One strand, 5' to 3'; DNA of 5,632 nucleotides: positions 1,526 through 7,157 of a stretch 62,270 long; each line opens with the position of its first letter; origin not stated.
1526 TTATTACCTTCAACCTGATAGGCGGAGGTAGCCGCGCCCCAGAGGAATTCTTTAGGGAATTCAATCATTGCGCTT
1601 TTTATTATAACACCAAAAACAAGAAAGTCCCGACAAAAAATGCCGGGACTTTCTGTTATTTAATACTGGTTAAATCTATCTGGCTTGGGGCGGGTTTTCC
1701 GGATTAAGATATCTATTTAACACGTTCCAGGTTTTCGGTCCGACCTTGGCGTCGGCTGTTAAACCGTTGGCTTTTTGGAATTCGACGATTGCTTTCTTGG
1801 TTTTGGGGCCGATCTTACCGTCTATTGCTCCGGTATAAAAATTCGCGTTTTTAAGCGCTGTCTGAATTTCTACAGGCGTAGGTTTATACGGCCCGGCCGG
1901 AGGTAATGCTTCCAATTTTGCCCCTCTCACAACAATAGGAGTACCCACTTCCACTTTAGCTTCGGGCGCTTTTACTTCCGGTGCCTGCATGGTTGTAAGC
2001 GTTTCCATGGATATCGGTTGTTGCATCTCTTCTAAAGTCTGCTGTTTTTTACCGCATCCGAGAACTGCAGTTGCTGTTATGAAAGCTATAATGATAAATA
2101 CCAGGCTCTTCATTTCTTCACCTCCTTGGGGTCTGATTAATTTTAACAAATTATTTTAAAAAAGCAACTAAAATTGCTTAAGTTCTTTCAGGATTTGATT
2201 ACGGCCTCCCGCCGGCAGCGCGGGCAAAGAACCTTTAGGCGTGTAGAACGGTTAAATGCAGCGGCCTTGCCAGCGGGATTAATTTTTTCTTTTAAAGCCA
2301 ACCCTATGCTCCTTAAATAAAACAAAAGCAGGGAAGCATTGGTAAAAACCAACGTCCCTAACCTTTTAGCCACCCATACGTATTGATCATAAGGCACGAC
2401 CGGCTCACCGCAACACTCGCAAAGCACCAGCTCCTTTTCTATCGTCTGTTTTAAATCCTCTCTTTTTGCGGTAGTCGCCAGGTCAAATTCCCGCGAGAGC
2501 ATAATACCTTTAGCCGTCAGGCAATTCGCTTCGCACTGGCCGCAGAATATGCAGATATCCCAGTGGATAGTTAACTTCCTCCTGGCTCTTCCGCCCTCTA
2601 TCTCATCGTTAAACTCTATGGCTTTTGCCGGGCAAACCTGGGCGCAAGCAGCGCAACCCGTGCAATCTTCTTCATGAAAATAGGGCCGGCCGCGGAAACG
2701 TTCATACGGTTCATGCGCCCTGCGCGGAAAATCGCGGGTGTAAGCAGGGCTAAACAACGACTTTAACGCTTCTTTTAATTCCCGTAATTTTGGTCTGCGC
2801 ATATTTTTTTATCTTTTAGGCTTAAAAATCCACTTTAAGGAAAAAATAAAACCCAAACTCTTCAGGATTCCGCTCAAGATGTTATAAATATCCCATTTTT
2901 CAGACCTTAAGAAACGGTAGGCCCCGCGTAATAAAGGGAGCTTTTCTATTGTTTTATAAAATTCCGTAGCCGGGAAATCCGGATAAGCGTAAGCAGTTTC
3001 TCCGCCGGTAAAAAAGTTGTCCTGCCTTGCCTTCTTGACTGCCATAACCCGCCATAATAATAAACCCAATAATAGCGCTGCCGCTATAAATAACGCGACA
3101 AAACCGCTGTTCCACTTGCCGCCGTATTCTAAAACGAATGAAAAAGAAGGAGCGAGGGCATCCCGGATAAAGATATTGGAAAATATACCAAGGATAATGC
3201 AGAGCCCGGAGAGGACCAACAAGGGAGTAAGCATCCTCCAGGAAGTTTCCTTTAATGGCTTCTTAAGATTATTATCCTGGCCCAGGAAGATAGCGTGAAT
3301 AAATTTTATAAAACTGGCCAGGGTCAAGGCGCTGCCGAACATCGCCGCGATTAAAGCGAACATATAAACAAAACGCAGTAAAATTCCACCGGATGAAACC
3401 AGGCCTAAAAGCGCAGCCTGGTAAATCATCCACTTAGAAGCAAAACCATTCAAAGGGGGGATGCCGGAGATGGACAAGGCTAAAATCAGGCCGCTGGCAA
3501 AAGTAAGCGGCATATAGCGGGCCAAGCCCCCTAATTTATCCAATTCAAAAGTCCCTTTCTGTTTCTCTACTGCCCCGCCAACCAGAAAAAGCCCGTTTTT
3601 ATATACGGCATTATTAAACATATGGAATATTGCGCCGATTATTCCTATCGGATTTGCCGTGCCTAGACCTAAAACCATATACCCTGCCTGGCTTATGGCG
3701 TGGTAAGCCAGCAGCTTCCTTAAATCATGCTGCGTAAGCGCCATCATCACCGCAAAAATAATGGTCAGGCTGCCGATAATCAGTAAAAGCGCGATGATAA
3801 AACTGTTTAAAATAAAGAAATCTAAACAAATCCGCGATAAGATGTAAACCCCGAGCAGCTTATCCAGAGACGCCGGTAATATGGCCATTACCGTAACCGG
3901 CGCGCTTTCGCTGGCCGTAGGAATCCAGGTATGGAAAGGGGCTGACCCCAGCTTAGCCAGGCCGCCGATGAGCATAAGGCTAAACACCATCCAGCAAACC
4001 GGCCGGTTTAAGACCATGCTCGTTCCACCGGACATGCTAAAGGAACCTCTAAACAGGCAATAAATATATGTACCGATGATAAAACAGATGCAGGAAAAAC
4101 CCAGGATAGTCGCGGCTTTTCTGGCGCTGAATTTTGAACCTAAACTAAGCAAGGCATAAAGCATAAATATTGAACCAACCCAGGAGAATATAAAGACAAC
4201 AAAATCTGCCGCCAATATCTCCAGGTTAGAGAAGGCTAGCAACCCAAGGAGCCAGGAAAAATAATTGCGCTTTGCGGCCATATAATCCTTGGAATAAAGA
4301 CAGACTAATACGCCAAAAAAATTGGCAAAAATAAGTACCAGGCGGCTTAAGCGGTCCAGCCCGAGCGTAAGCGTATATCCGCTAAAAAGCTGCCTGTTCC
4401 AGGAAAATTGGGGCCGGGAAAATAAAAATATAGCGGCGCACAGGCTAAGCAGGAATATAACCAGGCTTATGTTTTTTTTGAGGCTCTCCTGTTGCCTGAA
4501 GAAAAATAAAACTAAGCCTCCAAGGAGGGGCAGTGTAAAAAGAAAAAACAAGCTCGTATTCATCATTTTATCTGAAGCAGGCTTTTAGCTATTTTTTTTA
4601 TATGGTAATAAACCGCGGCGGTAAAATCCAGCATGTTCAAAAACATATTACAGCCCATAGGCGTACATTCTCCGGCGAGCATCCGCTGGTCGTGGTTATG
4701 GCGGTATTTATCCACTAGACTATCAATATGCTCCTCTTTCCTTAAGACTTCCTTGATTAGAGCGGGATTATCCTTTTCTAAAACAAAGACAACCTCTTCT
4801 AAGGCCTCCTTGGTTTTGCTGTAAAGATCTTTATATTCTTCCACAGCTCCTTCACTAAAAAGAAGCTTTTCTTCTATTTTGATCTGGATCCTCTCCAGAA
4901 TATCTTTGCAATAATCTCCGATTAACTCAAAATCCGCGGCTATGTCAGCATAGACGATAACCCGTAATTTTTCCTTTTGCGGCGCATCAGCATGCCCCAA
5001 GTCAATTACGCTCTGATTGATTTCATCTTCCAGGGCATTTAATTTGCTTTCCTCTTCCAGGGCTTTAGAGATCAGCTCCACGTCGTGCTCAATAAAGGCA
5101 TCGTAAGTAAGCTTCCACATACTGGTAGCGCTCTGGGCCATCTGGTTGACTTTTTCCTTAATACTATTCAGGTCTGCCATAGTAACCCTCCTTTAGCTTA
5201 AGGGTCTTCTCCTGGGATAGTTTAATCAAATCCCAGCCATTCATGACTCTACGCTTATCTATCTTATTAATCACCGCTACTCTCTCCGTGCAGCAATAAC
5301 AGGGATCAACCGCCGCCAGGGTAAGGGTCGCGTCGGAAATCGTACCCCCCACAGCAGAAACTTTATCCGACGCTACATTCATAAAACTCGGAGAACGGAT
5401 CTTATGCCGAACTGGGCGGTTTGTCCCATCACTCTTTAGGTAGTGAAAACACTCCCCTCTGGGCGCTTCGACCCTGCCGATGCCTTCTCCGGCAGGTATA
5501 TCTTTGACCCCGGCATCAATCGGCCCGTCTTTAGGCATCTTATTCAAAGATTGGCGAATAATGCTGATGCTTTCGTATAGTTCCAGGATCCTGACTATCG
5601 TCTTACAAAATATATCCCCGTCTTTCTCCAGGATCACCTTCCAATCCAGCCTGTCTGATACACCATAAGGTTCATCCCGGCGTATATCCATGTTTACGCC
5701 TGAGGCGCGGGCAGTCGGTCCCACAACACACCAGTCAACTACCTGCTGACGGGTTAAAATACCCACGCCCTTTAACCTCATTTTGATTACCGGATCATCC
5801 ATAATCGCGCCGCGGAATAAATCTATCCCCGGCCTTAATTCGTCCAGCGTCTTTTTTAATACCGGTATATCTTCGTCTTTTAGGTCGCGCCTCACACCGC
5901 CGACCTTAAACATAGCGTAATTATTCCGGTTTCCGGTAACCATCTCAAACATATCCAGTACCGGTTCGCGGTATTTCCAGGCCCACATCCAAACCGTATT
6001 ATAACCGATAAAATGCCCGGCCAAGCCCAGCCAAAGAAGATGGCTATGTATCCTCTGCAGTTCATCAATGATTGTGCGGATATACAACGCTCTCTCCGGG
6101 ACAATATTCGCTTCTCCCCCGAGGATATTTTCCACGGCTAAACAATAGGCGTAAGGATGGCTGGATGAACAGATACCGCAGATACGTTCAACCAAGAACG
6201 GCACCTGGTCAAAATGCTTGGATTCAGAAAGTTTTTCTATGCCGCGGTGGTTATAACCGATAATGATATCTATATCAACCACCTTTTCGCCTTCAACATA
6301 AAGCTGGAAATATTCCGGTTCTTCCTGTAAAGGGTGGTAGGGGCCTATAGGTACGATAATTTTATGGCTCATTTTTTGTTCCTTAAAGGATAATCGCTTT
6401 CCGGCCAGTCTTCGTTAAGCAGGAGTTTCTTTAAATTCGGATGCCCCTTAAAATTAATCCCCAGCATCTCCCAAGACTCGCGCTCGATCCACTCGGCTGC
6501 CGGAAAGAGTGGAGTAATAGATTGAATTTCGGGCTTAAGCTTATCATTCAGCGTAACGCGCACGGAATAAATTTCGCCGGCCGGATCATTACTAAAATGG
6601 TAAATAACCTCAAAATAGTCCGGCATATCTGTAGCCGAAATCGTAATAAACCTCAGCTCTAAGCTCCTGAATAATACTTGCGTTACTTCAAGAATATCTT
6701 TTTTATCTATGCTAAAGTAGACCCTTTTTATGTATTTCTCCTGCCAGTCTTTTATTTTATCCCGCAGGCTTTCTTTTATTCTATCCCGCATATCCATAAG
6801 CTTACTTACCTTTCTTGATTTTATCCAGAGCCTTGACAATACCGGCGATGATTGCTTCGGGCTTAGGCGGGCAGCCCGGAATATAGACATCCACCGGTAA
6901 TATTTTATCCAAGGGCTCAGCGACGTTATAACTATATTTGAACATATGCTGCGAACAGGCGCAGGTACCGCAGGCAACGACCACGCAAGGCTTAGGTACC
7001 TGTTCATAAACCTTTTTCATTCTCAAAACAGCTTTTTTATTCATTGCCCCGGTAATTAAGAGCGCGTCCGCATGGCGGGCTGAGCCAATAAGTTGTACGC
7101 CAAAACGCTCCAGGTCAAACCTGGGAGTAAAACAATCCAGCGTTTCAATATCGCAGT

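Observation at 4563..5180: PhoU-like protein wired into a group-4 [NiFe]-hydrogenase operon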

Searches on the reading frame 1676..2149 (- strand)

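Call 62: search_protein_families(library=pfam, proteins=[window:1676-2149:-], max_evalue=0.00001)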
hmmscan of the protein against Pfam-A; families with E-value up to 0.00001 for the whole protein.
window:1676-2149:- (157 aa): 1 family
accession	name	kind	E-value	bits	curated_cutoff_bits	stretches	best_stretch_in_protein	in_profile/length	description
PF01471.23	PG_binding_1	-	1.6e-16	60.7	23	1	93-144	6-57/57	Putative peptidoglycan binding domain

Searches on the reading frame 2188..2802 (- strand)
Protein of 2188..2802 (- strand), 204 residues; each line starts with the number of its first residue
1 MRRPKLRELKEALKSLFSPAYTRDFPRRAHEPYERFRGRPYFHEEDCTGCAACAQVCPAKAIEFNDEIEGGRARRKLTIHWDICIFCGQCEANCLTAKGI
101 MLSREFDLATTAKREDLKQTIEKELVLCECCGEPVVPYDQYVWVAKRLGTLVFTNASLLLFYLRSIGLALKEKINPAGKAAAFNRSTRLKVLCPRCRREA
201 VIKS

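Call 4: search_protein_families(library=pfam, proteins=[window:2188-2802:-], max_evalue=0.01)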
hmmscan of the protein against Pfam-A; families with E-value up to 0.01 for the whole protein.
window:2188-2802:- (204 aa): 10 families
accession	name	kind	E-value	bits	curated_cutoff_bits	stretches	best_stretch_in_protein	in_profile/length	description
PF12838.12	Fer4_7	-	1.7e-13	51.3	27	2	47-96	2-50/52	4Fe-4S dicluster domain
PF00037.32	Fer4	-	1.2e-10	41.1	21.1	2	40-63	1-24/24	4Fe-4S binding domain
PF13187.11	Fer4_9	-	1.9e-07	31.4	27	2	46-95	1-48/52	4Fe-4S dicluster domain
PF13237.11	Fer4_10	-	3.4e-06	27.3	25.5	1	40-94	2-52/53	4Fe-4S dicluster domain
PF14697.11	Fer4_21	-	3.9e-06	27.3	35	1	43-63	37-58/59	4Fe-4S dicluster domain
PF13183.11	Fer4_8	-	7.7e-06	26.8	27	1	45-60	52-67/68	4Fe-4S dicluster domain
PF12797.12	Fer4_2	-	2.5e-05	24.4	24.5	1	39-59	2-22/22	4Fe-4S binding domain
PF13484.11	Fer4_16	-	0.00012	23.2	30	1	47-76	2-32/66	4Fe-4S double cluster binding domain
PF13459.11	Fer4_15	-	0.00014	22.9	22.4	0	44-59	5-20/66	4Fe-4S single cluster domain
PF12837.12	Fer4_6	-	0.0014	18.9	25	1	44-62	6-24/24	4Fe-4S binding domain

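Call 5: search_protein_families(library=ncbifam, proteins=[window:2188-2802:-], max_evalue=0.01)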
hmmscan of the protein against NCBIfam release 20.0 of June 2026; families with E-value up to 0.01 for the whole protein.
window:2188-2802:- (204 aa): 65 families (the best 25 are shown)
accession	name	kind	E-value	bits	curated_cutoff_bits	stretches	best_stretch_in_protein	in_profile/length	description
NF009053.0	PRK12387.1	subfamily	2.4e-26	92.6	204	1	21-151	14-140/180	formate hydrogenlyase complex iron-sulfur subunit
NF006076.0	PRK08222.1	equivalog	1.1e-20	74.2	270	1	23-142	16-131/181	hydrogenase 4 subunit H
TIGR01971.1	NuoI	subfamily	7.6e-19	67.5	113.05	1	12-117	5-114/121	NADH-quinone oxidoreductase, chain I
NF006221.0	PRK08348.1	subfamily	2.9e-18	65.9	124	1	8-117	6-109/136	NADH-plastoquinone oxidoreductase subunit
NF004537.0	PRK05888.1-3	equivalog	6.7e-16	58.4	163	1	12-124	30-153/204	NADH-quinone oxidoreductase subunit NuoI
NF004540.0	PRK05888.2-1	equivalog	6.3e-15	55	215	1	6-120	5-122/139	NADH-quinone oxidoreductase subunit NuoI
NF004536.0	PRK05888.1-1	equivalog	8.9e-14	51.2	212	1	6-133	14-144/180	NADH-quinone oxidoreductase subunit NuoI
NF004538.0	PRK05888.1-4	equivalog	4e-13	49.3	135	1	8-126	19-142/162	NADH-quinone oxidoreductase subunit NuoI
NF004545.0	PRK05888.3-1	equivalog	2.2e-12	46.9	229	1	10-112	31-135/154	NADH-quinone oxidoreductase subunit NuoI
NF042909.1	FMH_DH_FwdF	exception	2.3e-12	46.7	375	1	33-105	245-316/336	tungsten-dependent formylmethanofuran dehydrogenase subunit FwdF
TIGR00403.1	ndhI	equivalog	2.8e-12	46.6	302.35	1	22-117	39-135/183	NAD(P)H-quinone oxidoreductase subunit I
NF040612.1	F420_dehyd_FpoI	exception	2.9e-12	46.6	180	1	6-95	3-95/135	F420H2 dehydrogenase subunit FpoI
NF004543.0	PRK05888.2-5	equivalog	8e-12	45.1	243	1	12-118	26-133/217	NADH-quinone oxidoreductase subunit NuoI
NF004539.0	PRK05888.1-5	equivalog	9.1e-12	44.9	225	1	9-119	20-135/162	NADH-quinone oxidoreductase subunit NuoI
NF010590.0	PRK13984.1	equivalog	5.2e-10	38.1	946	1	11-106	16-114/611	putative oxidoreductase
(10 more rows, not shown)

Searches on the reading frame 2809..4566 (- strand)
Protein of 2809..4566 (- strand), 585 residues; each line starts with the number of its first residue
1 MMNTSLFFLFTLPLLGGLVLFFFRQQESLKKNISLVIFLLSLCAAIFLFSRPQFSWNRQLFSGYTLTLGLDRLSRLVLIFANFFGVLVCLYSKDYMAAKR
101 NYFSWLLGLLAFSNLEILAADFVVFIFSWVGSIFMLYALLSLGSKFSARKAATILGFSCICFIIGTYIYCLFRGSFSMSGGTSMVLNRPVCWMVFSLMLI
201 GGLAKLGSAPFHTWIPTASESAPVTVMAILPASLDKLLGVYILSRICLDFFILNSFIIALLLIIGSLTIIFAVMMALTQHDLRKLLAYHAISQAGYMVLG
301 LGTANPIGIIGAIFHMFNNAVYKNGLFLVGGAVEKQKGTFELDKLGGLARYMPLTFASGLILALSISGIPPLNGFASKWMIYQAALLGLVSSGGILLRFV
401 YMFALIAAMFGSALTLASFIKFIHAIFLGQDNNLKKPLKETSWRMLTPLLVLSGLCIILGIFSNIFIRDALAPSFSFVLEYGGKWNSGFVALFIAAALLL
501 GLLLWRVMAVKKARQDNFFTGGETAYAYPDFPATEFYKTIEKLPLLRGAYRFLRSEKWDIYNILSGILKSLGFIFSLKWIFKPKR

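Call 4: search_protein_families(library=pfam, proteins=[window:2809-4566:-], max_evalue=0.01)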
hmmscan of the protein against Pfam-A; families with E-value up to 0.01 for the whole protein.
window:2809-4566:- (585 aa): 2 families
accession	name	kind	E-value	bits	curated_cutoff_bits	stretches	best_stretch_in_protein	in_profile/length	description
PF00361.26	Proton_antipo_M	-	4.9e-41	141.3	21.5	1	106-386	20-276/294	NADH:quinone oxidoreductase/Mrp antiporter, TM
PF00662.26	Proton_antipo_N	-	0.0001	22.6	24.5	1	66-102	11-47/51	NADH-Ubiquinone oxidoreductase (complex I), chain 5 N-terminus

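Call 5: search_protein_families(library=ncbifam, proteins=[window:2809-4566:-], max_evalue=0.01)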
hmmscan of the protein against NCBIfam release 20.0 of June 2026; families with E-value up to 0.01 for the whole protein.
window:2809-4566:- (585 aa): 71 families (the best 25 are shown)
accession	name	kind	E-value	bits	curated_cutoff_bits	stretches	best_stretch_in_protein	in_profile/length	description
NF006419.0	PRK08668.1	equivalog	7e-71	239.8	617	1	5-543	3-560/613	NADH dehydrogenase subunit M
NF006240.0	PRK08376.1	subfamily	9.5e-59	199.7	662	1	69-478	87-507/521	putative monovalent cation/H+ antiporter subunit D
NF005086.0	PRK06521.1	equivalog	7.9e-56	189.8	667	1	17-468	19-497/669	hydrogenase 4 subunit B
NF009288.0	PRK12648.1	equivalog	2.5e-52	178.1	1104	1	5-480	2-488/954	monovalent cation/H+ antiporter subunit A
NF009310.0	PRK12668.1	equivalog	2.9e-52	178.3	564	1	13-467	13-438/584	Na(+)/H(+) antiporter subunit D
TIGR00940.1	2a6301s01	subfamily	3.6e-50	171.1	920.45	1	54-479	59-505/793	monovalent cation:proton antiporter subunit A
NF005097.0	PRK06525.1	equivalog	8.8e-50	169.8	430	1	8-464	7-476/480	hydrogenase 4 subunit D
NF009289.0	PRK12649.1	equivalog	1.6e-49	169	1117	1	62-518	70-546/789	putative monovalent cation/H+ antiporter subunit A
NF006418.0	PRK08667.1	equivalog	9e-48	163.2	794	1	4-468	4-491/644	hydrogenase membrane subunit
NF005141.0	PRK06590.1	equivalog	2.2e-46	159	556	1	5-505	4-510/615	NADH-quinone oxidoreductase subunit L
NF009287.0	PRK12647.1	equivalog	8.8e-46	156.8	937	1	64-484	68-488/773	putative monovalent cation/H+ antiporter subunit A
TIGR01974.1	NDH_I_L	subfamily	3.8e-45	154.9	407.5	1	6-484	3-502/630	NADH-quinone oxidoreductase subunit L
NF009285.0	PRK12645.1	equivalog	9.3e-45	153.1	1028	1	53-479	61-509/804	Na+/H+ antiporter subunit A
TIGR01972.1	NDH_I_M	subfamily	1.1e-44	153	263.8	1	8-468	3-473/486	NADH-quinone oxidoreductase subunit M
NF005818.0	PRK07691.1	equivalog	2.3e-44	152.2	586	1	2-466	2-472/496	Na+/H+ antiporter subunit D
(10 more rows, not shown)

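Call 41: search_solved_structures(query=window:2809-4566:-, max_evalue=1e-20)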
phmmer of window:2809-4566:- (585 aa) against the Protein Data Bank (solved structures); distinct sequences matched with E-value up to 1e-20: 23.
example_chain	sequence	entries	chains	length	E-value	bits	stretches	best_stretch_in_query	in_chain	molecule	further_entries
7qru_D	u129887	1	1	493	2.6e-37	132.2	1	3-464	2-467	Na+/H+ antiporter subunit D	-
6cfw_H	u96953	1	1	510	5.3e-37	131.1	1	69-463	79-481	Monovalent cation/H+ antiporter subunit D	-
6z16_A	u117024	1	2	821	3.9e-36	128.3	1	68-482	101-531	Multisubunit Na+/H+ antiporter, A subunit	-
6u8y_X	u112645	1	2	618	2.6e-34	122.3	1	8-521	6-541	NADH dehydrogenase subunit M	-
7qru_A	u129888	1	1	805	2.7e-33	118.9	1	63-479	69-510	Na+/H+ antiporter subunit A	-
4he8_L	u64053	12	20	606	2.9e-29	105.6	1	9-505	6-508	NADH-quinone oxidoreductase subunit 12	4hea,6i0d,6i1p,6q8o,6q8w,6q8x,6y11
8e9g_L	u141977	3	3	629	2.3e-28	102.7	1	65-419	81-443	NADH-quinone oxidoreductase, L subunit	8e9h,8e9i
7d3u_A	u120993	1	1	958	3.5e-27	98.7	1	63-394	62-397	Monovalent Na+/H+ antiporter subunit A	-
7zm7_5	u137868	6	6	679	1.2e-26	96.9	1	10-432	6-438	NADH-ubiquinone oxidoreductase chain 5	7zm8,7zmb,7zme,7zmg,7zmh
6hum_F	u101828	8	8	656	1.8e-26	96.4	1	67-575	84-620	NADH dehydrogenase subunit 5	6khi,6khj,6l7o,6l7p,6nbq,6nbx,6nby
7eu3_F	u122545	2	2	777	8.8e-24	87.5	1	49-415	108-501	NAD(P)H-quinone oxidoreductase subunit F | NADH-plastoquinone oxidoreductase subunit 5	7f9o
9grx_F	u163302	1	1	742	1.1e-23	87.2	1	11-383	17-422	NAD(P)H-quinone oxidoreductase subunit 5, chloroplastic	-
7z0s_C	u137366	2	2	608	1.7e-23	86.5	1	70-504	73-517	Formate hydrogenlyase subunit 3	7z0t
7wff_F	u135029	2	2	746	2.9e-23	85.8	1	35-405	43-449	NAD(P)H-quinone oxidoreductase subunit 5, chloroplastic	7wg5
7aqq_L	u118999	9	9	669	4.6e-23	85.1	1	47-415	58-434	NADH-ubiquinone oxidoreductase chain 5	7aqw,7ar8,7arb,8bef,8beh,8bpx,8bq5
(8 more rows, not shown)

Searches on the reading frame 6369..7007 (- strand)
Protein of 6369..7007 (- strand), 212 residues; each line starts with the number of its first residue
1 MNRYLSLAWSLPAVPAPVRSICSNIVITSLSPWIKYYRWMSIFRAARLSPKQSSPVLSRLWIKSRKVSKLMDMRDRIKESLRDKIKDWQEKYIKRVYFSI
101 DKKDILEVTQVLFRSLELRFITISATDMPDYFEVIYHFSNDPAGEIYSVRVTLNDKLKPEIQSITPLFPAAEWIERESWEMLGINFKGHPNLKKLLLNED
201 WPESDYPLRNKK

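Call 4: search_protein_families(library=pfam, proteins=[window:6369-7007:-], max_evalue=0.01)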
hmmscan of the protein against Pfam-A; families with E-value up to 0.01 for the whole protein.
window:6369-7007:- (212 aa): 1 family
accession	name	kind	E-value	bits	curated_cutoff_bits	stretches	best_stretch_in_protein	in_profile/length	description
PF00329.25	Complex1_30kDa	-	1.5e-28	100.3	22.5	1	99-210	2-116/124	Respiratory-chain NADH dehydrogenase, 30 Kd subunit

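Call 5: search_protein_families(library=ncbifam, proteins=[window:6369-7007:-], max_evalue=0.01)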
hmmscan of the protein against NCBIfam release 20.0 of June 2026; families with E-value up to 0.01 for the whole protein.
window:6369-7007:- (212 aa): 17 families
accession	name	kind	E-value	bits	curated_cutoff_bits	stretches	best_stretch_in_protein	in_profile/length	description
TIGR01961.1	NuoC_fam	subfamily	8.1e-23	81.3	122.45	1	98-210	3-116/122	NADH (or F420H2) dehydrogenase, subunit C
NF004737.0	PRK06074.2-4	equivalog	2.1e-21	76.4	144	1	87-210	6-122/150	NADH-quinone oxidoreductase subunit C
NF005832.0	PRK07735.1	equivalog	3.1e-20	72.8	431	1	100-210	311-421/430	NADH-quinone oxidoreductase subunit C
NF004735.0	PRK06074.2-2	equivalog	5.4e-19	68.7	176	1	75-210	8-144/158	NADH-quinone oxidoreductase subunit C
NF040611.1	F420_dehyd_FpoC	exception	5.5e-19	68.6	220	1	75-210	8-144/158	F420H2 dehydrogenase subunit FpoC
NF006304.0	PRK08491.1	equivalog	6.6e-19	68.5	228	1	79-209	41-171/263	NADH-quinone oxidoreductase subunit C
NF004733.0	PRK06074.1-5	equivalog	2.7e-17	63.1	225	1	68-209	4-146/203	NADH-quinone oxidoreductase subunit C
NF009141.0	PRK12494.1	equivalog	5.9e-16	58.8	175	1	148-210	102-161/175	NAD(P)H-quinone oxidoreductase subunit J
NF009808.0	PRK13292.1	equivalog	1.2e-15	56.4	1156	1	131-210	293-371/791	NADH-quinone oxidoreductase subunit B/C/D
NF005856.0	PRK07785.1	equivalog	3.9e-15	56.4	224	1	94-208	100-224/246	NADH-quinone oxidoreductase subunit C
NF004734.0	PRK06074.2-1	equivalog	5.4e-15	55.8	169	1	93-210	25-147/164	NADH-quinone oxidoreductase subunit C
NF008728.0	PRK11742.1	equivalog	5.4e-14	51.4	840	1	131-210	94-170/598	NADH-quinone oxidoreductase subunit C/D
NF004730.0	PRK06074.1-1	equivalog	2.2e-11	44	193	1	69-197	4-143/200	NADH-quinone oxidoreductase subunit C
NF004732.0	PRK06074.1-4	equivalog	2.9e-08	33.7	376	1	132-198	117-183/250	NADH-quinone oxidoreductase subunit C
NF004731.0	PRK06074.1-3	equivalog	1.8e-07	31.2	303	1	96-209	27-142/207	NADH-quinone oxidoreductase subunit C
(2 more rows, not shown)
